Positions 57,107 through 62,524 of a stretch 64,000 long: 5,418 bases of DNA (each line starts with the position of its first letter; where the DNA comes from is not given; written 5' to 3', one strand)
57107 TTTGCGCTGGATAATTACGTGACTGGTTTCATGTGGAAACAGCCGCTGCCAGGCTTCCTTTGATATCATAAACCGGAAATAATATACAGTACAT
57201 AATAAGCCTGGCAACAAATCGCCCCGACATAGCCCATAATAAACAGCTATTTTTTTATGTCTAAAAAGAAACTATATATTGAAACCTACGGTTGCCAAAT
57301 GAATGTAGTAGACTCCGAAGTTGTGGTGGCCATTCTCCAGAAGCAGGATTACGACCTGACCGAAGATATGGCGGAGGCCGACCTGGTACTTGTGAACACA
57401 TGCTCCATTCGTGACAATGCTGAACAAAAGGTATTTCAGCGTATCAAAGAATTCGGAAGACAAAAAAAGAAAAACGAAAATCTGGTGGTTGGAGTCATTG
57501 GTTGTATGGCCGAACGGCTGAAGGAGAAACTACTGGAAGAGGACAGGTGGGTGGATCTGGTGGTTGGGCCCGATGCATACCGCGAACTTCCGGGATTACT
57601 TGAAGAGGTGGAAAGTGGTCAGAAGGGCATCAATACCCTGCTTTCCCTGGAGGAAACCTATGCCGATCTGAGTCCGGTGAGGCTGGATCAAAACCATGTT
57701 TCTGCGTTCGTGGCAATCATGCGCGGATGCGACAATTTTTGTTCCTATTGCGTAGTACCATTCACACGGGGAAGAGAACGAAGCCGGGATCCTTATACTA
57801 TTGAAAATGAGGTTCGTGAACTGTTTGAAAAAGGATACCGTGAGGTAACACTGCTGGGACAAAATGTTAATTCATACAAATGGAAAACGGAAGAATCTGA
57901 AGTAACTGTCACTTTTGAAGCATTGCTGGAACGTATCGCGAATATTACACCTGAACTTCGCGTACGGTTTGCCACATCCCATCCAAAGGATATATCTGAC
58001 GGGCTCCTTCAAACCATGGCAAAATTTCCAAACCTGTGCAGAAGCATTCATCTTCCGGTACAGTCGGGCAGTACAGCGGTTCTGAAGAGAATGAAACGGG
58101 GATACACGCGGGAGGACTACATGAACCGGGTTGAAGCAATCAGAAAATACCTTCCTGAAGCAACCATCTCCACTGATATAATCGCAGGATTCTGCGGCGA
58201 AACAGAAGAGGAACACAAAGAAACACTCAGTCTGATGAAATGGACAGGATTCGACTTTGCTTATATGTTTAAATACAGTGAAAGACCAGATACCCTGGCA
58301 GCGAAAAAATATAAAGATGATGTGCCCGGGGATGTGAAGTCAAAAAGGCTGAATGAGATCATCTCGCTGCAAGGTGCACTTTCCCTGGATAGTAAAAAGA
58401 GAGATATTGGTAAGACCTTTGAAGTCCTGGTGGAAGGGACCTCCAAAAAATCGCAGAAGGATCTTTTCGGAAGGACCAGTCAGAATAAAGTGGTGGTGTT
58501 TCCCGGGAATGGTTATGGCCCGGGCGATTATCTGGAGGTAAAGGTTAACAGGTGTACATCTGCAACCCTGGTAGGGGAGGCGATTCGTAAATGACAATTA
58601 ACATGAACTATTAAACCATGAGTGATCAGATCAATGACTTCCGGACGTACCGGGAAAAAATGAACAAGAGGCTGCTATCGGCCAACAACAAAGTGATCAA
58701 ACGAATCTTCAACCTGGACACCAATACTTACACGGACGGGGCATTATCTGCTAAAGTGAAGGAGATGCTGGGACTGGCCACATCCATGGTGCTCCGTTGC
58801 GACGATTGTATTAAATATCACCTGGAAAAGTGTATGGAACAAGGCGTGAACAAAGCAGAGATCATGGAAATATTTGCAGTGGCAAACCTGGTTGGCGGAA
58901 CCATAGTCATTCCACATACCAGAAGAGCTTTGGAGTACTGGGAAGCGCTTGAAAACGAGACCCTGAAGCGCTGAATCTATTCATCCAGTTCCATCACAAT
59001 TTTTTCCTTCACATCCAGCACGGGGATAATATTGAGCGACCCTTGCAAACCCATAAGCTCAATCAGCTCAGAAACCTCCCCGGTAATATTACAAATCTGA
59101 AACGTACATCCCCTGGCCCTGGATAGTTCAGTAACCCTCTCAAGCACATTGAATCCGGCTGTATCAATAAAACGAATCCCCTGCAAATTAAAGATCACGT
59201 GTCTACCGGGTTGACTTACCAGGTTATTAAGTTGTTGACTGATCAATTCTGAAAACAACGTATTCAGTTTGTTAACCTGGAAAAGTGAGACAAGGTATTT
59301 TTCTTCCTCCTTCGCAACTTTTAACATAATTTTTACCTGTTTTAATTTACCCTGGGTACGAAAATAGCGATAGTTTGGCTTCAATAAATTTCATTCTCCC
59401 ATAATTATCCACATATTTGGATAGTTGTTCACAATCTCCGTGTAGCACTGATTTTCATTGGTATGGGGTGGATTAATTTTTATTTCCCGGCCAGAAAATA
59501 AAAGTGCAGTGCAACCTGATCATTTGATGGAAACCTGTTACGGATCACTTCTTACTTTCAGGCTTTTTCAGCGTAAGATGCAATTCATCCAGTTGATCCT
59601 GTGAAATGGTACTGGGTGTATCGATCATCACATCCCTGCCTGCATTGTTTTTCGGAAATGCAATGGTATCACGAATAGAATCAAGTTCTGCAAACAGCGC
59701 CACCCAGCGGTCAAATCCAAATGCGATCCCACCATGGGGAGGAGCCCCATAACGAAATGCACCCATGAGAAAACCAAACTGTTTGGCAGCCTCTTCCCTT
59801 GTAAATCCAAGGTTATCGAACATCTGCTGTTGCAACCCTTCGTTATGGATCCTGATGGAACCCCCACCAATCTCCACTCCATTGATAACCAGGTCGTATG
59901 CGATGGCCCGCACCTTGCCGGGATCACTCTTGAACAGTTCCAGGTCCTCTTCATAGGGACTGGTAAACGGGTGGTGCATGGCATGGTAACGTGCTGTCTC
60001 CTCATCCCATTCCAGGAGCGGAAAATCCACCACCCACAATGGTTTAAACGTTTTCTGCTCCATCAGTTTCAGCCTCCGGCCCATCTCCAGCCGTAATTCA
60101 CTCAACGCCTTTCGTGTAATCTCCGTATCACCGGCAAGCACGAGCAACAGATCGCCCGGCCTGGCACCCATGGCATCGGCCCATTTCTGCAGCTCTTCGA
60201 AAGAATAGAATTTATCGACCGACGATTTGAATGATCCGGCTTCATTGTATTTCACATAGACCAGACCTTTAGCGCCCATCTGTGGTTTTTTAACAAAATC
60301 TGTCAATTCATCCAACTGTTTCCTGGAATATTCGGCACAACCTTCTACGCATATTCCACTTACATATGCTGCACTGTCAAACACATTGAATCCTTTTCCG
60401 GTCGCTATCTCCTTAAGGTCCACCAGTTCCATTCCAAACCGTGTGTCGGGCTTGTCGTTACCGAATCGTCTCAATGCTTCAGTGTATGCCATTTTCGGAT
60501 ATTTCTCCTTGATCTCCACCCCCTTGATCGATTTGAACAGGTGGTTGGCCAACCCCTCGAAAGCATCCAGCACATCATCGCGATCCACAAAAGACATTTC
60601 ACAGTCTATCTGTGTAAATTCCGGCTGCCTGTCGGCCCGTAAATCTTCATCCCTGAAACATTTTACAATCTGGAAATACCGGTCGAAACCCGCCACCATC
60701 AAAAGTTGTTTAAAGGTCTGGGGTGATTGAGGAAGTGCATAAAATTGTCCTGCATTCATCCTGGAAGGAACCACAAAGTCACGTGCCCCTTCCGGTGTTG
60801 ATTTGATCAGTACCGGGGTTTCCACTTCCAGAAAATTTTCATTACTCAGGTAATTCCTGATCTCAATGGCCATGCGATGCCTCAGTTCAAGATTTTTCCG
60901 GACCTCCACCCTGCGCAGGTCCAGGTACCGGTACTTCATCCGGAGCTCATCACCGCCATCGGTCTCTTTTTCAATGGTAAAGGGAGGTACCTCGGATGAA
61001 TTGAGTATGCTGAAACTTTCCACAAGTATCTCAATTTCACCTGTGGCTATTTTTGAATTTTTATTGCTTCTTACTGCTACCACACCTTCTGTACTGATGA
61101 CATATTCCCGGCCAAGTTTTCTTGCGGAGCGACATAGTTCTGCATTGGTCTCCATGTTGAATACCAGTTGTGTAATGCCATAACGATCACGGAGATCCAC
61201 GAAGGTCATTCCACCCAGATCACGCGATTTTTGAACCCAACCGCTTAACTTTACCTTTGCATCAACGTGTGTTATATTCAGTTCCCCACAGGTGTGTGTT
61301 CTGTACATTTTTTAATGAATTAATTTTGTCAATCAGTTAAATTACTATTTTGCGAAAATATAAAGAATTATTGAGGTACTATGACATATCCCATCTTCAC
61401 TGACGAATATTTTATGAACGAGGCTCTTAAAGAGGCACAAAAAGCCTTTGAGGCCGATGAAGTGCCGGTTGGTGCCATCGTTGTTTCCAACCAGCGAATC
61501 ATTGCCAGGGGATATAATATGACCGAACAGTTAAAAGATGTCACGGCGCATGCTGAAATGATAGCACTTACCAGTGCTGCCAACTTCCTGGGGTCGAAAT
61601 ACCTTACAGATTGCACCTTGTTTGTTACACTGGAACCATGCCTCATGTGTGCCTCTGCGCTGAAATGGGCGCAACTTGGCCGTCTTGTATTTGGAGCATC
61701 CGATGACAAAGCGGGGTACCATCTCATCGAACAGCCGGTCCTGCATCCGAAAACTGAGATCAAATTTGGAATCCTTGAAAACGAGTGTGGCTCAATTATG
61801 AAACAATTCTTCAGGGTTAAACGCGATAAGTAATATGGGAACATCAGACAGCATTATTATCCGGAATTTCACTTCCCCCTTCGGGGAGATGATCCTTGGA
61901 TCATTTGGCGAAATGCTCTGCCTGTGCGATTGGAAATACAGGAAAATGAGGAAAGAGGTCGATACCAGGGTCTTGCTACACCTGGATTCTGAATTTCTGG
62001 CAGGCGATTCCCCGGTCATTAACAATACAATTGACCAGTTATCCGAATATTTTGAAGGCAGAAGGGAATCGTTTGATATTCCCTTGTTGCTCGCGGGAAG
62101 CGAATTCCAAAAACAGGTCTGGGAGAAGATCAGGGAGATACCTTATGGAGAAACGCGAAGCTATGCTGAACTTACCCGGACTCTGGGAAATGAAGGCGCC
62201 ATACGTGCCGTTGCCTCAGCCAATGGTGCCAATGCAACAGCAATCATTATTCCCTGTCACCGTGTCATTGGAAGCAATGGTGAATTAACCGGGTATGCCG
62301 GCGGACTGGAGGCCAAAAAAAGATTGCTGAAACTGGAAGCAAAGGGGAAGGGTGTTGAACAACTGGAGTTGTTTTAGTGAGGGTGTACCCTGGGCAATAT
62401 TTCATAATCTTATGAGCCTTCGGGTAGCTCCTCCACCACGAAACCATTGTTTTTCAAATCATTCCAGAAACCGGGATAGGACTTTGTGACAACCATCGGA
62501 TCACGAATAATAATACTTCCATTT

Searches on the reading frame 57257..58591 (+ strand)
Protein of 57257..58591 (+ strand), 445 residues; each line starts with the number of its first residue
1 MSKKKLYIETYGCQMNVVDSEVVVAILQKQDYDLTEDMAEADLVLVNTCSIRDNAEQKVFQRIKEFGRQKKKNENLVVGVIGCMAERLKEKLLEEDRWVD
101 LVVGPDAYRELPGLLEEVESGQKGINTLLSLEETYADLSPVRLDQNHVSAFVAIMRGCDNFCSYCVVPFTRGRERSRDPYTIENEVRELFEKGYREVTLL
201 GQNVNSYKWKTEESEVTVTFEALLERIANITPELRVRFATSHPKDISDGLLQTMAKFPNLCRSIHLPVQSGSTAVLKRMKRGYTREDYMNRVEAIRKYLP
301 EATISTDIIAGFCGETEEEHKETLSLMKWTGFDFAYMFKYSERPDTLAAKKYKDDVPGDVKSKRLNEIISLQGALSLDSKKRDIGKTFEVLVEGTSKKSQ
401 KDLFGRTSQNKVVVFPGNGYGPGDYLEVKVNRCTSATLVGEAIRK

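Call 46: search_protein_families(library=pfam, proteins=[window:57257-58591:+], max_evalue=0.001)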
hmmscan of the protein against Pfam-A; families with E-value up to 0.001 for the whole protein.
window:57257-58591:+ (445 aa): 4 families
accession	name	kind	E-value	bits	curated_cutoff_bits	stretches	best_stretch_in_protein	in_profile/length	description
PF00919.26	UPF0004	-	1.2e-33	115.5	27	1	5-104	1-98/98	Uncharacterized protein family UPF0004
PF04055.27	Radical_SAM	-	7.7e-27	94.9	29.5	1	154-326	3-165/166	Radical SAM superfamily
PF01938.26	TRAM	-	4.3e-13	49.3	21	1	382-442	2-60/61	TRAM domain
PF18693.7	TRAM_2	-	0.00066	20.2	27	0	384-443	1-63/63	TRAM domain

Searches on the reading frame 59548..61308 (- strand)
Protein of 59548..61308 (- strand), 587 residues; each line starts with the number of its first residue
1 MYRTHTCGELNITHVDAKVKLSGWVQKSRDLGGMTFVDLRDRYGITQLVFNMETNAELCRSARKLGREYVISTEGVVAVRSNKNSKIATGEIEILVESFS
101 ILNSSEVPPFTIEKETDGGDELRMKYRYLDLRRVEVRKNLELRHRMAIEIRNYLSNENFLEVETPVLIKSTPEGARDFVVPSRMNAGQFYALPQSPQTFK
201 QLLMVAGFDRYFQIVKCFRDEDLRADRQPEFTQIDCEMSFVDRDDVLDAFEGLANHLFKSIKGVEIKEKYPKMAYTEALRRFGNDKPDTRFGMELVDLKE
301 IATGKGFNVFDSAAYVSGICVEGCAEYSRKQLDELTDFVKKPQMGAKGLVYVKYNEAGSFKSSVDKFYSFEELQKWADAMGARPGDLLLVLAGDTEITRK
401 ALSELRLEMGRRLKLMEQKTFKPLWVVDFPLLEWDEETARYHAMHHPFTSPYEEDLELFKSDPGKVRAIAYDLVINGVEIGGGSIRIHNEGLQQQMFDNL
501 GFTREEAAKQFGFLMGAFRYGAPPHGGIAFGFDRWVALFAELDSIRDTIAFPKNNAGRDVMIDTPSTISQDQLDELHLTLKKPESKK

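Call 46: search_protein_families(library=pfam, proteins=[window:59548-61308:-], max_evalue=0.001)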
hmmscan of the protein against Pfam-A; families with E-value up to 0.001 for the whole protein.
window:59548-61308:- (587 aa): 4 families
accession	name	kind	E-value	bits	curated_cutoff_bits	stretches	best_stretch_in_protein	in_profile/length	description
PF00152.25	tRNA-synt_2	-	7.8e-121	403.3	25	1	121-554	3-307/308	tRNA synthetases class II (D, K and N)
PF02938.19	GAD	-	4e-16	59.5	23.4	1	314-402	9-95/95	GAD domain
PF01336.31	tRNA_anti-codon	-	1.2e-11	44.8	27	1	19-102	1-75/75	OB-fold nucleic acid binding domain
PF01409.25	tRNA-synt_2d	-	0.00019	21.4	19.8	1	209-277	103-171/246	tRNA synthetases class II core domain (F)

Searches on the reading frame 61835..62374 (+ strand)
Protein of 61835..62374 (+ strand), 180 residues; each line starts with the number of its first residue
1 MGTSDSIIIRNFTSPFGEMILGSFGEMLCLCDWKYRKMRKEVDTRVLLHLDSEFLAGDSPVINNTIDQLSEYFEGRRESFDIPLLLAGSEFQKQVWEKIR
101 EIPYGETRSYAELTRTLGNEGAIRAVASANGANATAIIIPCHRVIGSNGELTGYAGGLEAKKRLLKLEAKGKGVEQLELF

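Call 46: search_protein_families(library=pfam, proteins=[window:61835-62374:+], max_evalue=0.001)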
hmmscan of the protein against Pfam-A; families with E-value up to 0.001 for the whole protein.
window:61835-62374:+ (180 aa): 2 families
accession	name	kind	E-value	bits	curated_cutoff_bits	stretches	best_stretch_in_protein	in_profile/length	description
PF01035.26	DNA_binding_1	-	8.1e-33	112.6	27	1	90-169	1-80/81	6-O-methylguanine DNA methyltransferase, DNA binding domain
PF02870.21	Methyltransf_1N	-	9.4e-05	23.3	21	1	13-85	7-70/71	6-O-methylguanine DNA methyltransferase, ribonuclease-like domain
